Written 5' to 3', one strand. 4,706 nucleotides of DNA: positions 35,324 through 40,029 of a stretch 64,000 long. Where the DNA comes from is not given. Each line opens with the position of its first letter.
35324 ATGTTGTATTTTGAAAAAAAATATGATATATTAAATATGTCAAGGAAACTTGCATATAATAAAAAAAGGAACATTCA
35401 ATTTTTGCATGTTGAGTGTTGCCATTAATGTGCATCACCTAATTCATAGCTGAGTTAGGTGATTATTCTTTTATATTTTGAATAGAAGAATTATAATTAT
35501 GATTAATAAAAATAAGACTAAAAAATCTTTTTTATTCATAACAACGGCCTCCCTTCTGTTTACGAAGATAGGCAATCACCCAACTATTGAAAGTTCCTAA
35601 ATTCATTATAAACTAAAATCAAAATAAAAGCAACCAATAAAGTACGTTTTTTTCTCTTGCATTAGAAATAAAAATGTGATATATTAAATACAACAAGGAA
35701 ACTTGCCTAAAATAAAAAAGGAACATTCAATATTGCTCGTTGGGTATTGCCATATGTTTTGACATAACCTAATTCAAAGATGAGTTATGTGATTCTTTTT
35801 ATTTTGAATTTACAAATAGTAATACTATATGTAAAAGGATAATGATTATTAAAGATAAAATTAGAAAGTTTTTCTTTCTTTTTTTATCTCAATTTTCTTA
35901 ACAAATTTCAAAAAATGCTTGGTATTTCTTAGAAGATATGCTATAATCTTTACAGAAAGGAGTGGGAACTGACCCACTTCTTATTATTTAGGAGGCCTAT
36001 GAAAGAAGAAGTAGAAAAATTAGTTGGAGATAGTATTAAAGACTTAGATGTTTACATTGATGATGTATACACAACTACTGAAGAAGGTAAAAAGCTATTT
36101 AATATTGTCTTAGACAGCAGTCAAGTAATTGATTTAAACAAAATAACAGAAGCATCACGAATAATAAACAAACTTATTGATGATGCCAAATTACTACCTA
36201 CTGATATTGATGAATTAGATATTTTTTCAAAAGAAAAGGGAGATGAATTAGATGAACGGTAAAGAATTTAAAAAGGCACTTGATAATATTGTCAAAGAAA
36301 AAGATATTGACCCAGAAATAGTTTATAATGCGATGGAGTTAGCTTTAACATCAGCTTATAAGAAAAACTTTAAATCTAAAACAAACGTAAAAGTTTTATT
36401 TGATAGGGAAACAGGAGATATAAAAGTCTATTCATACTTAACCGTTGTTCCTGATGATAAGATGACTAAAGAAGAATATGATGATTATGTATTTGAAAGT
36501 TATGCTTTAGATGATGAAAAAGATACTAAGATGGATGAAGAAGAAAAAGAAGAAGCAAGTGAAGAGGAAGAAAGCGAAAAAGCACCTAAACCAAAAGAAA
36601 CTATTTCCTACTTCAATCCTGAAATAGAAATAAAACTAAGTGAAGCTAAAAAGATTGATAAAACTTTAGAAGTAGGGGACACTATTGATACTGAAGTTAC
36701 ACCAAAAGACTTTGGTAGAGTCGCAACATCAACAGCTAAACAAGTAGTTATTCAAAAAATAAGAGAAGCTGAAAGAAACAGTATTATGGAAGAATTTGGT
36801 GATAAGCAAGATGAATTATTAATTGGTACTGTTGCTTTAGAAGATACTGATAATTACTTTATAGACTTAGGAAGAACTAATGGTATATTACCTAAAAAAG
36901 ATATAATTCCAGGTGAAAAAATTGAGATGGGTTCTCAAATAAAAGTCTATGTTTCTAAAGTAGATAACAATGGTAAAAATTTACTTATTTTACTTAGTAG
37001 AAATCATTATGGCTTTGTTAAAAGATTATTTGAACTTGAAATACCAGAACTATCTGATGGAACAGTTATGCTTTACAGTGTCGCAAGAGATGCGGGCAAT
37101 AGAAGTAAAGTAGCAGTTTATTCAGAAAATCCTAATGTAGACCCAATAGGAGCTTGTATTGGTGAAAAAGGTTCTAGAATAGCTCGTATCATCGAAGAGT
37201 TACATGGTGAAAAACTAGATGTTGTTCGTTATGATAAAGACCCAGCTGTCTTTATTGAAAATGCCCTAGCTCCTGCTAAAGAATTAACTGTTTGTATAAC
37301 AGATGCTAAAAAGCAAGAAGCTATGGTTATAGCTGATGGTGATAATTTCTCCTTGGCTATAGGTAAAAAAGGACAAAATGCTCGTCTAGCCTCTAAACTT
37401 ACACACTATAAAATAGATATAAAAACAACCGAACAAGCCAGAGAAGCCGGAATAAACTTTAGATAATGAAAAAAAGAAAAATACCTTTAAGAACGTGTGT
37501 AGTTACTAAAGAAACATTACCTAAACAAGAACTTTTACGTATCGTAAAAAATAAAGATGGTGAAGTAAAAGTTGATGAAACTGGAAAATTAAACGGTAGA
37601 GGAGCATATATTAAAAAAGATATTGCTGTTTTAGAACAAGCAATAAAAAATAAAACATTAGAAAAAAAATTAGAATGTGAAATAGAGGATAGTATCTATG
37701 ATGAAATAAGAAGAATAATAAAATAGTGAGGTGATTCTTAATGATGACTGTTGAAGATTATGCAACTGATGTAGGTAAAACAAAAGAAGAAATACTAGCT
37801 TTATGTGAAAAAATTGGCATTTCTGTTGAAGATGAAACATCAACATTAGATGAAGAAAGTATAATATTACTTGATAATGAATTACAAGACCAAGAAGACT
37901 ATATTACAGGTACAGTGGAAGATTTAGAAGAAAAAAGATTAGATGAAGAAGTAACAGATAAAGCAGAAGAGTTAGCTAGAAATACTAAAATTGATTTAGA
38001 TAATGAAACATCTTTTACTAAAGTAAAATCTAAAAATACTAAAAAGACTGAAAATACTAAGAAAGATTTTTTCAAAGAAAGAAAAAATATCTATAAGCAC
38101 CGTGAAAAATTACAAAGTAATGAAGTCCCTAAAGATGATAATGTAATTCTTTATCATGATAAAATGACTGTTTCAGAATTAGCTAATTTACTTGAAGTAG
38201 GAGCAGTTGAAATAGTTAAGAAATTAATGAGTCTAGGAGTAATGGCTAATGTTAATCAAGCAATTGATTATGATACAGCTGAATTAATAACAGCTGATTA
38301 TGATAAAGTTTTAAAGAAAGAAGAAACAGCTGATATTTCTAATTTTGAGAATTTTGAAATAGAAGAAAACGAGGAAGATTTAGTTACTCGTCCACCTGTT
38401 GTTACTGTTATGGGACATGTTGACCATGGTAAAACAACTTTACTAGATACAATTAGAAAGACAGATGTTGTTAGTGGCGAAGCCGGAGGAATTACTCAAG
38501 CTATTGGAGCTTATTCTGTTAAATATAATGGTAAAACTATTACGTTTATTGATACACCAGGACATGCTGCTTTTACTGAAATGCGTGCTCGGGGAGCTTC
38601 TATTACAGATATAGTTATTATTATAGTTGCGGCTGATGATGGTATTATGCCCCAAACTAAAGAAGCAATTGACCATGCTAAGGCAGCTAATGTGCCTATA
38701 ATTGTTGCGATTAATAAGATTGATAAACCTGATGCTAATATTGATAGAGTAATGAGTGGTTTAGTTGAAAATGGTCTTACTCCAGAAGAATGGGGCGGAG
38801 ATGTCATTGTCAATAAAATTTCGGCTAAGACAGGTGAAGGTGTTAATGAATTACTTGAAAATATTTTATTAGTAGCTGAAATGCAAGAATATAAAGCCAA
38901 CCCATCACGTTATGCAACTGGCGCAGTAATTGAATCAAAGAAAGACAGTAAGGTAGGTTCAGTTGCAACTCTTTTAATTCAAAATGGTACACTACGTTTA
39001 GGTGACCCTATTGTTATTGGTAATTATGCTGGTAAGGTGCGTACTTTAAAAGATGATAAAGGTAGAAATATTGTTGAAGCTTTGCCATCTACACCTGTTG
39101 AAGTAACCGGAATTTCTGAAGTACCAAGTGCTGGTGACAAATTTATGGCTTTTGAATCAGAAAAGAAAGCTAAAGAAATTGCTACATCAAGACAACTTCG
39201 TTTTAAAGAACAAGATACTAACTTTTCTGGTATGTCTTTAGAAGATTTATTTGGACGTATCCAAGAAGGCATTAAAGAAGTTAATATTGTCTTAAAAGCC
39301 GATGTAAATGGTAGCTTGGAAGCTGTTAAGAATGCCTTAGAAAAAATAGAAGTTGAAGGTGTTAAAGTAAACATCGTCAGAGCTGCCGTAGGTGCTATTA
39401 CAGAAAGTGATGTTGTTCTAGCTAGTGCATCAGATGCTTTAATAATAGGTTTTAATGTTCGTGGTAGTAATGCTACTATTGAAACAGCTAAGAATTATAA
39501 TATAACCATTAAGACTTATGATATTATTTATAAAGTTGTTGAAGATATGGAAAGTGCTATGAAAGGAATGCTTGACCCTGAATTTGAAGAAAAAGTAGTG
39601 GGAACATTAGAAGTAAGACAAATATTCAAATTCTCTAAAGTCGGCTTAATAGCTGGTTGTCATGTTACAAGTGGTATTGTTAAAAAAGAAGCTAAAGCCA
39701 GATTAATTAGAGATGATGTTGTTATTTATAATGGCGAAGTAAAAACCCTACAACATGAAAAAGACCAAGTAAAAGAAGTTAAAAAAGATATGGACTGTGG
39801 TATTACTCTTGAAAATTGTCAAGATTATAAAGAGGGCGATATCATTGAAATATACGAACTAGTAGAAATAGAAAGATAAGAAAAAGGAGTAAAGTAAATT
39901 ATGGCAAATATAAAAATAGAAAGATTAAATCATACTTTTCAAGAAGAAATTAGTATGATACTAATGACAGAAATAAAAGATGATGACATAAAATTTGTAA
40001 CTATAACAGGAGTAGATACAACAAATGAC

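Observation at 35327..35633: Unannotated type I toxin-antitoxin-like module: 22-aa hydrophobic peptide gene convergent with a ~118-nt sRNA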

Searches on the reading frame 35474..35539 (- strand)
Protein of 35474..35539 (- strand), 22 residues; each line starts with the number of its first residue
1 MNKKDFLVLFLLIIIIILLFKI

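Call 19: search_protein_families(library=ncbifam, proteins=[window:35474-35539:-], max_evalue=10)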
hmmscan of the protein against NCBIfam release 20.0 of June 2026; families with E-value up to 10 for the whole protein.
seq(22 aa): 0 families

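Call 20: search_protein_families(library=pfam, proteins=[window:35474-35539:-], max_evalue=10)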
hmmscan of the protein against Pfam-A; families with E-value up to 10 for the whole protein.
seq(22 aa): 2 families
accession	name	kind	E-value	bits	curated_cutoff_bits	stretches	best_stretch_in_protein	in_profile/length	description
PF07172.16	GRP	-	2.5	9.2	30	1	1-19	1-19/90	Glycine rich protein family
PF17359.7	DUF5385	-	4.9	7.2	25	1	4-19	3-18/217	Family of unknown function (DUF5385)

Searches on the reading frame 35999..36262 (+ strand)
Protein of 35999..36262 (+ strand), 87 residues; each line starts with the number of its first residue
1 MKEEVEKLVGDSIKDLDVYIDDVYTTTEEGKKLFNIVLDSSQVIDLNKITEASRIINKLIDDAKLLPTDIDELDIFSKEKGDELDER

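Call 10: search_protein_families(library=pfam, proteins=[window:35999-36262:+])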
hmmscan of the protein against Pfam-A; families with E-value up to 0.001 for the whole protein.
window:35999-36262:+ (87 aa): 1 family
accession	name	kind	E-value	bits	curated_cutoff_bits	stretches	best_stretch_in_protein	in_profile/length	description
PF02576.22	RimP_N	-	0.00054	20.7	22.7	1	9-62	2-55/73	RimP N-terminal domain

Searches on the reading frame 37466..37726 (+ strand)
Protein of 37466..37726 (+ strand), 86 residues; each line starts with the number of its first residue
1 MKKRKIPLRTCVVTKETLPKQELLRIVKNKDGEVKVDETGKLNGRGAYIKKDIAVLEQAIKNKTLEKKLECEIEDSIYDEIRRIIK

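Call 10: search_protein_families(library=pfam, proteins=[window:37466-37726:+])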
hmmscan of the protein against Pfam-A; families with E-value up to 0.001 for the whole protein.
window:37466-37726:+ (86 aa): 1 family
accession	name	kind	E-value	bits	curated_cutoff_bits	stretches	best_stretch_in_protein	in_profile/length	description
PF04296.18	YlxR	-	9.8e-30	102.7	26.9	1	9-82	1-74/75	Protein of unknown function (DUF448)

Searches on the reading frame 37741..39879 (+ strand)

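Call 10: search_protein_families(library=pfam, proteins=[window:37741-39879:+])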
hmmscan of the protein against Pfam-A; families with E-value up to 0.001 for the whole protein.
window:37741-39879:+ (712 aa): 8 families
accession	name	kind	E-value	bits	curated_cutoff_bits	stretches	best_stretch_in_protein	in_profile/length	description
PF11987.13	IF-2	-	1.2e-36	125.6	27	1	493-604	5-117/117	Translation-initiation factor 2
PF00009.33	GTP_EFTU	-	3.2e-36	125.1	26.5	1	221-377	6-184/188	Elongation factor Tu GTP binding domain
PF22042.2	EF-G_D2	-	7.6e-24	84.1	27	1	392-470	2-83/84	Elongation factor G domain 2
PF04760.21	IF2_N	-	1.4e-21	76.4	25.3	2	140-188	2-51/53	Translation initiation factor IF-2, N-terminal region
PF01926.29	MMR_HSR1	-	1.1e-11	45.2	21.9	1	221-326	2-113/113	50S ribosome-binding GTPase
PF03144.31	GTP_EFTU_D2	-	1.4e-07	32.2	30.3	1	635-702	1-72/73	Elongation factor Tu domain 2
PF00025.27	Arf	-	3.9e-07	30.1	22.3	1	223-375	19-170/174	ADP-ribosylation factor family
PF02421.24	FeoB_N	-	4e-05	23.6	27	1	221-375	3-156/156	Ferrous iron transport protein B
